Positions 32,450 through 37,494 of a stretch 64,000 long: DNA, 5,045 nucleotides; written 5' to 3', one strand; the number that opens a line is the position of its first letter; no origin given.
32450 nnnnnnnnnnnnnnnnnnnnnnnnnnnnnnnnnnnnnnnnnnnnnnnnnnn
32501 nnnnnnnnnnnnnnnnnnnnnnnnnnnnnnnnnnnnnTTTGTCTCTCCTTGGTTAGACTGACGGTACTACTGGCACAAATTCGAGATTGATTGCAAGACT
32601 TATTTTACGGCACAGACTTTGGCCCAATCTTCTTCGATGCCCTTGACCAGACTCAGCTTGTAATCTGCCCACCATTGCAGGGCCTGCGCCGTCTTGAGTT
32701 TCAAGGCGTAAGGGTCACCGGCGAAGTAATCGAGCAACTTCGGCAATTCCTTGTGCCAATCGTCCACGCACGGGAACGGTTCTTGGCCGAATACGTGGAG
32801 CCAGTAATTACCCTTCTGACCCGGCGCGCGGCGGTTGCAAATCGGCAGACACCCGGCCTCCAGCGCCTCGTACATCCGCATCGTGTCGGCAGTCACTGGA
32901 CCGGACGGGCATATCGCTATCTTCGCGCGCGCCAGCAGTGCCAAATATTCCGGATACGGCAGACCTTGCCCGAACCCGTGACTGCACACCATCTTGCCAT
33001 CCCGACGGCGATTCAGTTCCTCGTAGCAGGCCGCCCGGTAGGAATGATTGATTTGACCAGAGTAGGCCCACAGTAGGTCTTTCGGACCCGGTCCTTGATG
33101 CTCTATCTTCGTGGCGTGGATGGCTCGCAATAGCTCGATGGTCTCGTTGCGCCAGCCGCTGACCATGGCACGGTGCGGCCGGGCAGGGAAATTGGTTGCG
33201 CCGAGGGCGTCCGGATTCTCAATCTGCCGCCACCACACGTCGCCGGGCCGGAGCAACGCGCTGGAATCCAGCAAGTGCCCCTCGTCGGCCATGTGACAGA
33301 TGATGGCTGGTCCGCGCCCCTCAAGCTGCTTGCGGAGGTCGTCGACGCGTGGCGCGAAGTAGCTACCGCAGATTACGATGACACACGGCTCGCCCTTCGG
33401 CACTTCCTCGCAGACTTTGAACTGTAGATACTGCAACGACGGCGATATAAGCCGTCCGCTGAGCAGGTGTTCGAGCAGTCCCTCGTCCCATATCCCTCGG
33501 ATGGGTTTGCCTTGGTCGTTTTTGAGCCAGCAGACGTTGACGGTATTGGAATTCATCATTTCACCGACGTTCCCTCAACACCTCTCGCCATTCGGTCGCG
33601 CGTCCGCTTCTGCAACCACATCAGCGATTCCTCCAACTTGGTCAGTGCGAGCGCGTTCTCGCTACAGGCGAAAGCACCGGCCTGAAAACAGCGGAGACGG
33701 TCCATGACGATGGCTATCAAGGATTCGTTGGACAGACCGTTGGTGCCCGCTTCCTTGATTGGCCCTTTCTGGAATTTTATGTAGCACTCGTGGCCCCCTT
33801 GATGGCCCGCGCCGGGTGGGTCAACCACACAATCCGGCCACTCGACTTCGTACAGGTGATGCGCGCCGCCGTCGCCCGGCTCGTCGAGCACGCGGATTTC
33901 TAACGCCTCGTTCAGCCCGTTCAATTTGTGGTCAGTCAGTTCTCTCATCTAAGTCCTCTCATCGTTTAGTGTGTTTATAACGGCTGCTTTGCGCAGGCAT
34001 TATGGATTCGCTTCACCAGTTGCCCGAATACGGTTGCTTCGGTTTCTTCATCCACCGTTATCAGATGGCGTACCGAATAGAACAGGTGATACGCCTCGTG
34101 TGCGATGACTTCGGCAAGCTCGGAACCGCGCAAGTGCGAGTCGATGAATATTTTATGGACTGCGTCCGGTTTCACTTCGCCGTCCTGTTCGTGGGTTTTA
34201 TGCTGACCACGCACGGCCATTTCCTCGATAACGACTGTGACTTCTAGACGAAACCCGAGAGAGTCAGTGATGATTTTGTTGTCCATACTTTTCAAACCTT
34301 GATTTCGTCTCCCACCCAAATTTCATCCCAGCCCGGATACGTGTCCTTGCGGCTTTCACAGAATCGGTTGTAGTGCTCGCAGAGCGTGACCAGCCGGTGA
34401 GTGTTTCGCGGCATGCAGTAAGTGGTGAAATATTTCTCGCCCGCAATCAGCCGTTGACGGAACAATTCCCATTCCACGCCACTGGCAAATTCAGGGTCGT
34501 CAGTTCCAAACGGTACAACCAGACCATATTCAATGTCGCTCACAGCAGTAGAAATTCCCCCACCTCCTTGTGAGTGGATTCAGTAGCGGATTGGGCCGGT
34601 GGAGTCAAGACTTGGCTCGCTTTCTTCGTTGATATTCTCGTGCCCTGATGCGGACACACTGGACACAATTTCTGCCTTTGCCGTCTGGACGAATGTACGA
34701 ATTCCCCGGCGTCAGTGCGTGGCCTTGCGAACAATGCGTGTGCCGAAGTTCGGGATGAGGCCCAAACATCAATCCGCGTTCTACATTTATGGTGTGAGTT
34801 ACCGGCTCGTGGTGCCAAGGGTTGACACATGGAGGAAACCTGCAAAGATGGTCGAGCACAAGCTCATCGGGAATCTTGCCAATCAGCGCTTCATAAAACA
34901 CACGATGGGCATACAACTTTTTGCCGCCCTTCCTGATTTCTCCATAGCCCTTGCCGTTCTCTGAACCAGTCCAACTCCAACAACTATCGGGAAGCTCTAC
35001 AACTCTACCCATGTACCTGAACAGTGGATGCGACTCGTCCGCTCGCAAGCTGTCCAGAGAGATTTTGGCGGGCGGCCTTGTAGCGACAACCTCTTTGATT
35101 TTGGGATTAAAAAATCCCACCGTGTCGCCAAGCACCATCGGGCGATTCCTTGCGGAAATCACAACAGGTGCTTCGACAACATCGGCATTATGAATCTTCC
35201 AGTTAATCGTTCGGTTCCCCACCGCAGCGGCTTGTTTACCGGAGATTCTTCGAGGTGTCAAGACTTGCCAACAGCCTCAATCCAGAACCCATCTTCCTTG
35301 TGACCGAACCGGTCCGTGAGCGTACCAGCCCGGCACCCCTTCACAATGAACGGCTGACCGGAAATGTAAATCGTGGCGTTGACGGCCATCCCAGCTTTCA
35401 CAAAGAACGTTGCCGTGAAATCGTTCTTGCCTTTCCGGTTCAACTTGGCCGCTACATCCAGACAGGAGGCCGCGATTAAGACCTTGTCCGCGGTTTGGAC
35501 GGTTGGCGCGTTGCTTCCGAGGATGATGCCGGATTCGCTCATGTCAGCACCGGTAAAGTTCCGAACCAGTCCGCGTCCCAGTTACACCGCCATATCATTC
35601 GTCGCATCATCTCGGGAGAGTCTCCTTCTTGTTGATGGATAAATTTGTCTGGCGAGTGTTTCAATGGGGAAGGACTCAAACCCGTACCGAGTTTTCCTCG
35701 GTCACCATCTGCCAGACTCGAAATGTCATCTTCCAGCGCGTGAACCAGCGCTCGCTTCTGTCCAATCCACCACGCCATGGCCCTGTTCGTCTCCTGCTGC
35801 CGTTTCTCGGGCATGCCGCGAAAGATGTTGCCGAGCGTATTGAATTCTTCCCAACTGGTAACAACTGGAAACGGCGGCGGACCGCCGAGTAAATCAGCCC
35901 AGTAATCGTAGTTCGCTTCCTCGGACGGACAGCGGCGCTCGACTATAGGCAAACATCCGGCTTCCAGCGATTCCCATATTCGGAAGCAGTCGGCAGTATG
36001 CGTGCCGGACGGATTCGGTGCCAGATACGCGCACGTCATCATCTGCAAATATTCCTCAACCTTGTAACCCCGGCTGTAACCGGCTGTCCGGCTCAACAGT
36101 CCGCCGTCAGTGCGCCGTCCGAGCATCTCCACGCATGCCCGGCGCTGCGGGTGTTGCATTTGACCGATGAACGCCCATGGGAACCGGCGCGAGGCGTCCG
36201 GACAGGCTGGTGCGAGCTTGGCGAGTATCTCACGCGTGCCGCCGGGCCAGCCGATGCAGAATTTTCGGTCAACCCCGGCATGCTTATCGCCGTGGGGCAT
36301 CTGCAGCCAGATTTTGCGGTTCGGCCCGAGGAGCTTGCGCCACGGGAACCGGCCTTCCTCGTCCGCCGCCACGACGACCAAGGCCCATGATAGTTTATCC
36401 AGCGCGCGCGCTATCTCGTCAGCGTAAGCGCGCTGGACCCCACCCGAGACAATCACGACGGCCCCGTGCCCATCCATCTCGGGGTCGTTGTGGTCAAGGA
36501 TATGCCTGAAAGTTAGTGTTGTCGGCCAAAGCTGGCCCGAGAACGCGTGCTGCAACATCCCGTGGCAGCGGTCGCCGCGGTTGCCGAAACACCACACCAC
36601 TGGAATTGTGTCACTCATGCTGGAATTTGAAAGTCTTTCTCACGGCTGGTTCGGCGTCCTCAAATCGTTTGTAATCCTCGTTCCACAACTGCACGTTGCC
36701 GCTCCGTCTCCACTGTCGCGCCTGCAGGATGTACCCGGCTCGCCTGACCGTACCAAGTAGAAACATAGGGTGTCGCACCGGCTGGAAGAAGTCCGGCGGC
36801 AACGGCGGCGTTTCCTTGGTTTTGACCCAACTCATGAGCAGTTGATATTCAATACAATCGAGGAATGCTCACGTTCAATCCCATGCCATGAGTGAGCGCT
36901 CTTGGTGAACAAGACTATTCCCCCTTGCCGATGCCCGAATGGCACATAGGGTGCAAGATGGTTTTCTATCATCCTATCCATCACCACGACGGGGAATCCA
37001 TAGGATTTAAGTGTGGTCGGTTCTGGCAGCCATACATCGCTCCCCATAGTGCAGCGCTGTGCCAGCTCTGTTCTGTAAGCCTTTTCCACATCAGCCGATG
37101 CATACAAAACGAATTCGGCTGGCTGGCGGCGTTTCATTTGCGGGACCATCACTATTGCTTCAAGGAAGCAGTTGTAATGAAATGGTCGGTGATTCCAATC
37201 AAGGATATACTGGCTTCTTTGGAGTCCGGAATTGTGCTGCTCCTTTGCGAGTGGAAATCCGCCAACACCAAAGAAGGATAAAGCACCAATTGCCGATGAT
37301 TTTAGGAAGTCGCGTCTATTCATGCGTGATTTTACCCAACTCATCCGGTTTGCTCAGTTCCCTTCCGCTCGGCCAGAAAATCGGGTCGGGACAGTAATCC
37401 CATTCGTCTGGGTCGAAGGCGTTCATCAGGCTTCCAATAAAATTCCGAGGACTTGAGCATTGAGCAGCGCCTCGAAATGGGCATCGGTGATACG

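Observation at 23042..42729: About 20-kb glycan synthesis and decoration island embedded in the phage between the portal and MuF modules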

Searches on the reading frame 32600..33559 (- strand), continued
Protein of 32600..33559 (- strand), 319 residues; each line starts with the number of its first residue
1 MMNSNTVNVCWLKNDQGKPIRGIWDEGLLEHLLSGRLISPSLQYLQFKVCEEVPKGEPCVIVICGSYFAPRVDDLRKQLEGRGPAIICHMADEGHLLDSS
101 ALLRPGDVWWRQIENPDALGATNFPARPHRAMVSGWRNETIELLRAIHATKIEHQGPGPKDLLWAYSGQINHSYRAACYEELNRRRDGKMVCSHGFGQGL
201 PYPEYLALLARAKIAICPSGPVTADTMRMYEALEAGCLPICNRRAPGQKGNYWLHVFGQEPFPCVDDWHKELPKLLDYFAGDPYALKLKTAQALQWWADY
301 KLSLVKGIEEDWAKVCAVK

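Call 87: search_protein_families(library=pfam, proteins=[L062:9265-10407:+, L062:10404-10811:+, L065:3335-3775:+, L062:5589-6323:+, L062:2741-3286:+, L062:6610-7035:+, L011:13265-14086:+, L011:15497-16285:+, L011:6048-6728:+, L011:7427-8143:+], max_evalue=0.01)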
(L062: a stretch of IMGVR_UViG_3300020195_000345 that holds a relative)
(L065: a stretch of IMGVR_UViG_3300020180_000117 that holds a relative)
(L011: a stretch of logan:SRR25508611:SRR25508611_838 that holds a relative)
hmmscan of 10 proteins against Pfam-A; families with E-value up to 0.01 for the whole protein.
L062:9265-10407:+ (380 aa): 1 family
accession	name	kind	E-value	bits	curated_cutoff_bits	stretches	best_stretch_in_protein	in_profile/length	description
PF00145.23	DNA_methylase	-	1.9e-43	149.6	22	1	78-284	1-193/324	C-5 cytosine-specific DNA methylase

L062:10404-10811:+ (135 aa): 0 families

L065:3335-3775:+ (146 aa): 0 families

L062:5589-6323:+ (244 aa): 0 families

L062:2741-3286:+ (181 aa): 3 families
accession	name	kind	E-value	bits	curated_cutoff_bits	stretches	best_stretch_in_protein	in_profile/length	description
PF13578.12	Methyltransf_24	-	1.3e-09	39.3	26.3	1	45-141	2-104/105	Methyltransferase domain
PF13847.12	Methyltransf_31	-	0.00046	20.3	27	1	42-144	6-114/145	Methyltransferase domain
PF04989.18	RMNT_CmcI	-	0.0029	17.8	23.2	1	28-141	21-147/206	Rhamnosyl O-methyltransferase/CmcI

L062:6610-7035:+ (141 aa): 1 family
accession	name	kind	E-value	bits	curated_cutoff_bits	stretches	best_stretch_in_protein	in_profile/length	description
PF07460.16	NUMOD3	-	0.00015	22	20.4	1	28-46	19-37/37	NUMOD3 motif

L011:13265-14086:+ (273 aa): 0 families

L011:15497-16285:+ (262 aa): 1 family
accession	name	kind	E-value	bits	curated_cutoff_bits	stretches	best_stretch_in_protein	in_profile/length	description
PF20691.3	TAGT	-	4.8e-12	46.7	27.5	1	5-109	3-103/205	TET-Associated Glycosyltransferase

L011:6048-6728:+ (226 aa): 0 families

L011:7427-8143:+ (238 aa): 1 family
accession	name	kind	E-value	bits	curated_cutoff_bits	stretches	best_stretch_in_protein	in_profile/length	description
PF05050.19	Methyltransf_21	-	0.005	17.4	22.7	1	55-176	2-129/173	Methyltransferase FkbM domain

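Call 89: predict_structure(alignment_id=A1)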
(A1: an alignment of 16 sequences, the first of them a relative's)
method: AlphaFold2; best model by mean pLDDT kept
length: 319 residues; sequences in the alignment: 16
mean_pLDDT: 87.4   pTM: 0.87
mean pLDDT of the five models: 87.4, 86.8, 85.0, 84.5, 83.7
residues with pLDDT >= 90: 196; 70-90: 92; 50-70: 20; < 50: 11
segments of 3 or more residues with pLDDT < 50: 1-3, 121-123, 125-127
pLDDT, mean of each block of 10 residues (from residue 1): 73 94 87 86 82 91 93 94 92 81 89 71 51 85 91 59 93 92 95 75 94 95 89 96 90 89 96 98 97 96 92 89
secondary structure, 60 per line:
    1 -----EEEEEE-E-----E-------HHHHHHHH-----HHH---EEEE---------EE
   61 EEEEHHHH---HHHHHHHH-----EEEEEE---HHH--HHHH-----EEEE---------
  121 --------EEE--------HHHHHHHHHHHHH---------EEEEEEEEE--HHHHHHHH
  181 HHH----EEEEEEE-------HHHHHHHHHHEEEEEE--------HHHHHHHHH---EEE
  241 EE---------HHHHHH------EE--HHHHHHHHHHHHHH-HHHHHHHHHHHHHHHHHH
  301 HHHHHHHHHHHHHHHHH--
elements in order: E6-11 H27-34 E46-49 E59-64 H65-68 H72-79 E85-90 H99-102 E108-111 E129-131 H140-152 E162-170 H173-183 E188-194 H202-211 E212-217 H226-234 E238-242 H252-257 H268-281 H283-317

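Call 94: fold_search(model_id=the predicted structure, library=pdb)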
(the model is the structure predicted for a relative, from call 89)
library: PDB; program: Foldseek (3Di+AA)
matches with E <= 10: 861; with E <= 0.001: 19
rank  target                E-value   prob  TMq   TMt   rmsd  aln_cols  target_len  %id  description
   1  7sck_B                1.3e-05  1.00  0.49  0.30   8.2       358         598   11  Cryo-EM structure of the human Exostosin-1 and Exostosin-2 heterodimer in complex with a 7-sugar oligosaccharide accep (released 2022-09-28)
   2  8asa_A                5.1e-05  1.00  0.39  0.43   6.6       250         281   14  Crystal structure of AO75L (released 2023-08-30)
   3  7uqy_B                5.4e-05  1.00  0.48  0.30   7.7       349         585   13  Cryo-EM structure of the human Exostosin-1 and Exostosin-2 heterodimer in complex with UDP-GlcA (released 2022-09-28)
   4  8asa_F                6.2e-05  1.00  0.39  0.44   6.5       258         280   15  Crystal structure of AO75L (released 2023-08-30)
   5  7sch_B                7.9e-05  1.00  0.45  0.29   7.8       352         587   12  Cryo-EM structure of the human Exostosin-1 and Exostosin-2 heterodimer (released 2022-09-28)
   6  8asa_D                9.5e-05  1.00  0.39  0.44   6.7       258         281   15  Crystal structure of AO75L (released 2023-08-30)
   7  8avq_A                1.1e-04  1.00  0.34  0.38  12.8       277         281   12  AO75L in Complex with UDP-Xylose (released 2023-09-06)
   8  7fga_B                1.1e-04  1.00  0.50  0.47   6.8       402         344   11  Alpha-1,2-glucosyltransferase_UDP_sucrose_tll1591 (released 2022-06-01)
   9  8avq_D                1.9e-04  1.00  0.35  0.40  11.6       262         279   12  AO75L in Complex with UDP-Xylose (released 2023-09-06)
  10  8q8i                  2.2e-04  1.00  0.45  0.50   6.1       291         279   13  AO75L in complex with a synthetic trisaccharide acceptor. (released 2024-08-21)
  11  8asa_B                2.4e-04  1.00  0.44  0.49   6.2       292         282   13  Crystal structure of AO75L (released 2023-08-30)
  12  8asa_H                2.9e-04  1.00  0.44  0.49   6.2       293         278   13  Crystal structure of AO75L (released 2023-08-30)
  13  6kih_A                3.0e-04  1.00  0.44  0.37   7.2       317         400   14  Sucrose-phosphate synthase (tll1590) from Thermosynechococcus elongatus (released 2020-05-27)
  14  4xsp_A                3.2e-04  1.00  0.53  0.48   7.6       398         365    8  Crystal structure of Anabaena Alr3699/HepE in complex with UDP (released 2016-01-13)
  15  3dzc_A                4.7e-04  1.00  0.46  0.41   8.1       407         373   10  2.35 Angstrom resolution structure of WecB (VC0917), a UDP-N-acetylglucosamine 2-epimerase from Vibrio cholerae. (released 2008-08-12)
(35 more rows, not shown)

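Call 97: search_solved_structures(query=A1, max_evalue=1, show_alignments=2)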
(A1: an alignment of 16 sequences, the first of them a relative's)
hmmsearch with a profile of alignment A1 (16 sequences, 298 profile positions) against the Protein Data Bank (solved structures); distinct sequences matched with E-value up to 1: 6.
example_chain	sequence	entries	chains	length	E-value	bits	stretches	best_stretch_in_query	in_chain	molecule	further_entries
8q8i_A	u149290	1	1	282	0.02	17.2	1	185-278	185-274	Exostosin GT47 domain-containing protein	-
8avq_A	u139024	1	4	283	0.021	17.2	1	185-278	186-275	AO75L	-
8asa_A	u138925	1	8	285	0.021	17.2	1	185-278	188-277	Exostosin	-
7sch_A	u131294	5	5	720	0.28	13.5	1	182-224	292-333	Exostosin-1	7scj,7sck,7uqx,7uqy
7zay_A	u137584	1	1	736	0.29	13.4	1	182-224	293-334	Exostosin-1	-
8i03_B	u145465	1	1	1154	0.43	12.9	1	34-117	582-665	Paired amphipathic helix protein pst3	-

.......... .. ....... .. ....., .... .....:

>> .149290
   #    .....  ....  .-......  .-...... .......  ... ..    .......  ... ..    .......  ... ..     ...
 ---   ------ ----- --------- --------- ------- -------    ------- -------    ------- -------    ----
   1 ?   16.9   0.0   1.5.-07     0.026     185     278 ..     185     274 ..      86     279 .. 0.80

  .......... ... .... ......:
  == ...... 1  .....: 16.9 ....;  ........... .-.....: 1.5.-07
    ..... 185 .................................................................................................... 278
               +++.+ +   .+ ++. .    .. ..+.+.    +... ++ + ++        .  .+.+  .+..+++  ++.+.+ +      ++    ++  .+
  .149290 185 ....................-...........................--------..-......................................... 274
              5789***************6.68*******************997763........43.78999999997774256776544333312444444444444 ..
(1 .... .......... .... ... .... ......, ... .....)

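Call 99: fold_search(model_id=the predicted structure, library=viral)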
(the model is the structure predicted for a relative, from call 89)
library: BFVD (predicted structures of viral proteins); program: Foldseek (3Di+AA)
matches with E <= 10: 443; with E <= 0.001: 71
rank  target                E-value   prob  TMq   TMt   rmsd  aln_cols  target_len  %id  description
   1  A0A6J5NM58            2.1e-17  1.00  0.76  0.85   3.4       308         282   23  Uncharacterized protein [uncultured Caudovirales phage]
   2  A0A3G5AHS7            2.9e-08  1.00  0.69  0.18   8.5       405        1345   12  DUF7796 domain-containing protein [Sylvanvirus sp.]
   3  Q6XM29                2.2e-07  1.00  0.54  0.59   6.6       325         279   12  FirrV-1-B7 [Feldmannia irregularis virus a]
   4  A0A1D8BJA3            2.4e-07  1.00  0.54  0.56   6.5       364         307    9  Lipothrixviral glycosyltransferase [Sulfolobus islandicus filamentous virus 2]
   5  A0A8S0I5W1            5.4e-07  1.00  0.52  0.53   6.6       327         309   11  (no name in the UniProt tables at hand)
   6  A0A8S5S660            1.5e-06  1.00  0.52  0.57   6.8       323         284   14  Uncharacterized protein [Podoviridae sp. ctsUe5]
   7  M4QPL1                1.7e-06  1.00  0.49  0.55   7.1       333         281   14  Exostosin GT47 domain-containing protein [Synechococcus phage S-SKS1]
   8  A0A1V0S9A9            2.8e-06  1.00  0.49  0.52   7.0       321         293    9  Putative glycosyltransferase [Catovirus CTV1]
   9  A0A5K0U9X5            2.8e-06  1.00  0.55  0.56   6.7       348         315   13  Glycosyltransferase [Yasminevirus sp. GU-2018]
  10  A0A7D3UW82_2          3.6e-06  1.00  0.56  0.22   6.4       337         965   10  Glycosyltransferase [Fadolivirus FV1/VV64]
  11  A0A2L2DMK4            4.6e-06  1.00  0.43  0.40   7.8       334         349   11  Uncharacterized protein [Acanthamoeba polyphaga mimivirus]
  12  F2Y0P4                6.3e-06  1.00  0.29  0.17  16.4       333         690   11  (no name in the UniProt tables at hand)
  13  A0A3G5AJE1            6.7e-06  1.00  0.65  0.38   5.3       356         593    9  DUF5672 domain-containing protein [Sylvanvirus sp.]
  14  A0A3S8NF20            7.6e-06  1.00  0.36  0.29  13.1       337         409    9  Putative glycosyltransferase [Sulfolobales Beppu filamentous virus 3]
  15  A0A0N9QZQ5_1          8.1e-06  1.00  0.48  0.17   8.1       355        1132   12  Multiple glycosyltransferase domain containing protein [Chrysochromulina ericina virus CeV-01B]
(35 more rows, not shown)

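Call 110: search_protein_families(library=phrogs, proteins=[window:32600-33559:-], max_evalue=0.001)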
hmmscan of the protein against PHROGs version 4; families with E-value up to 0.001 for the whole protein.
window:32600-33559:- (319 aa): 0 families

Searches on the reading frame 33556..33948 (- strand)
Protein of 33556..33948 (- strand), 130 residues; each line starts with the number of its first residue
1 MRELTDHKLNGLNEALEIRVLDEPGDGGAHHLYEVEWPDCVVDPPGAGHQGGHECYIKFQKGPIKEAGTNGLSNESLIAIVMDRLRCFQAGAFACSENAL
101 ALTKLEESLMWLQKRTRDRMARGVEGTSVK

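Call 5: search_protein_families(library=pfam, proteins=[window:33556-33948:-], max_evalue=0.01)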
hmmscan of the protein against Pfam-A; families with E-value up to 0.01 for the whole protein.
window:33556-33948:- (130 aa): 1 family
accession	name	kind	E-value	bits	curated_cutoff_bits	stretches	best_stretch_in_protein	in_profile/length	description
PF24729.2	Acb2_Tad1_hairpin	-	0.00077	20.1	27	1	93-112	33-52/58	Acb2/Tad1, hairpin domain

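Call 82: search_protein_families(library=ncbifam, proteins=[window:33556-33948:-], max_evalue=0.05)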
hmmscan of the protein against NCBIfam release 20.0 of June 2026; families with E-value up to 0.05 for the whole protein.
window:33556-33948:- (130 aa): 0 families

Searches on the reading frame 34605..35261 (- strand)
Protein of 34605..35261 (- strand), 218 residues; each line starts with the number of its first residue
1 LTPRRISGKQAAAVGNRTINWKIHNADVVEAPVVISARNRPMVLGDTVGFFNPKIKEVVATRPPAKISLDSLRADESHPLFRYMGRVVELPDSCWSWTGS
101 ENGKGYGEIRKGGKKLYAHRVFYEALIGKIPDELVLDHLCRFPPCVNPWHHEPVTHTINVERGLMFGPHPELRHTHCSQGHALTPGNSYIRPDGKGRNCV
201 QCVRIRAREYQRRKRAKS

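Call 5: search_protein_families(library=pfam, proteins=[window:34605-35261:-], max_evalue=0.01)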
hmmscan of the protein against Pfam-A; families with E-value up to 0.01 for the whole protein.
window:34605-35261:- (218 aa): 1 family
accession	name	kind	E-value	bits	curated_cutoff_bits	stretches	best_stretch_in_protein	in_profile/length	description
PF13392.12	HNH_3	-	7.7e-06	25.9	24.8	1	117-159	2-44/46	HNH endonuclease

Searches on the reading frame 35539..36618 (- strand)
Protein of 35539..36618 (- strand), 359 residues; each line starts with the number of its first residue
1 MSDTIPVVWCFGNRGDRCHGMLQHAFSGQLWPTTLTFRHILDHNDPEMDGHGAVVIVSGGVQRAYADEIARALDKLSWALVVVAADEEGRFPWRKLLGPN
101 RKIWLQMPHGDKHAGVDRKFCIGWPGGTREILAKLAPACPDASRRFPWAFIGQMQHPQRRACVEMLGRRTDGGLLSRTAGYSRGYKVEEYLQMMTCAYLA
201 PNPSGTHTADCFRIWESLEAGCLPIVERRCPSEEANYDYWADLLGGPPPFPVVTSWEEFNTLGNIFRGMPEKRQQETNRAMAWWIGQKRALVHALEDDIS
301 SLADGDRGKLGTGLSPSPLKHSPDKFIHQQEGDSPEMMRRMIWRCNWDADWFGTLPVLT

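Call 5: search_protein_families(library=pfam, proteins=[window:35539-36618:-], max_evalue=0.01)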
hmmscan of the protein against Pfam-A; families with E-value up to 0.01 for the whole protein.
window:35539-36618:- (359 aa): 1 family
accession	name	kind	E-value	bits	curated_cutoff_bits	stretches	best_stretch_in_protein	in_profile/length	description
PF24785.1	RXYLT1_C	-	1.4e-05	25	27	1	187-290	67-173/187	RXYLT1 C-terminal domain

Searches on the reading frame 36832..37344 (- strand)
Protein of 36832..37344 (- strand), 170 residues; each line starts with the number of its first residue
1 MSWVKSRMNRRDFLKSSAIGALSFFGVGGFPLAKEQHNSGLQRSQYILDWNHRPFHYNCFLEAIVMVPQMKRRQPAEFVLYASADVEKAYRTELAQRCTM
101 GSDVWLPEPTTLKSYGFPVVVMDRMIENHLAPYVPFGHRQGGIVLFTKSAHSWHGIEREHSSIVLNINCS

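Call 5: search_protein_families(library=pfam, proteins=[window:36832-37344:-], max_evalue=0.01)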
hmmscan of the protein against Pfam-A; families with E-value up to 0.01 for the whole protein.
window:36832-37344:- (170 aa): 1 family
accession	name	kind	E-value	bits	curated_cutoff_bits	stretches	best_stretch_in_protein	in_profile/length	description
PF10518.14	TAT_signal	-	0.0037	17.6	22.7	1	8-21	2-15/21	TAT (twin-arginine translocation) pathway signal sequence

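Call 82: search_protein_families(library=ncbifam, proteins=[window:36832-37344:-], max_evalue=0.05)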
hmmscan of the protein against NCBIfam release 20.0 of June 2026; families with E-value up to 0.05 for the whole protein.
window:36832-37344:- (170 aa): 1 family
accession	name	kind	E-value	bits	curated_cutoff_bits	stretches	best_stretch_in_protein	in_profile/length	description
TIGR01409.1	TAT_signal_seq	domain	0.016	15.6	16.7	1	9-26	2-19/29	twin-arginine translocation signal domain-containing protein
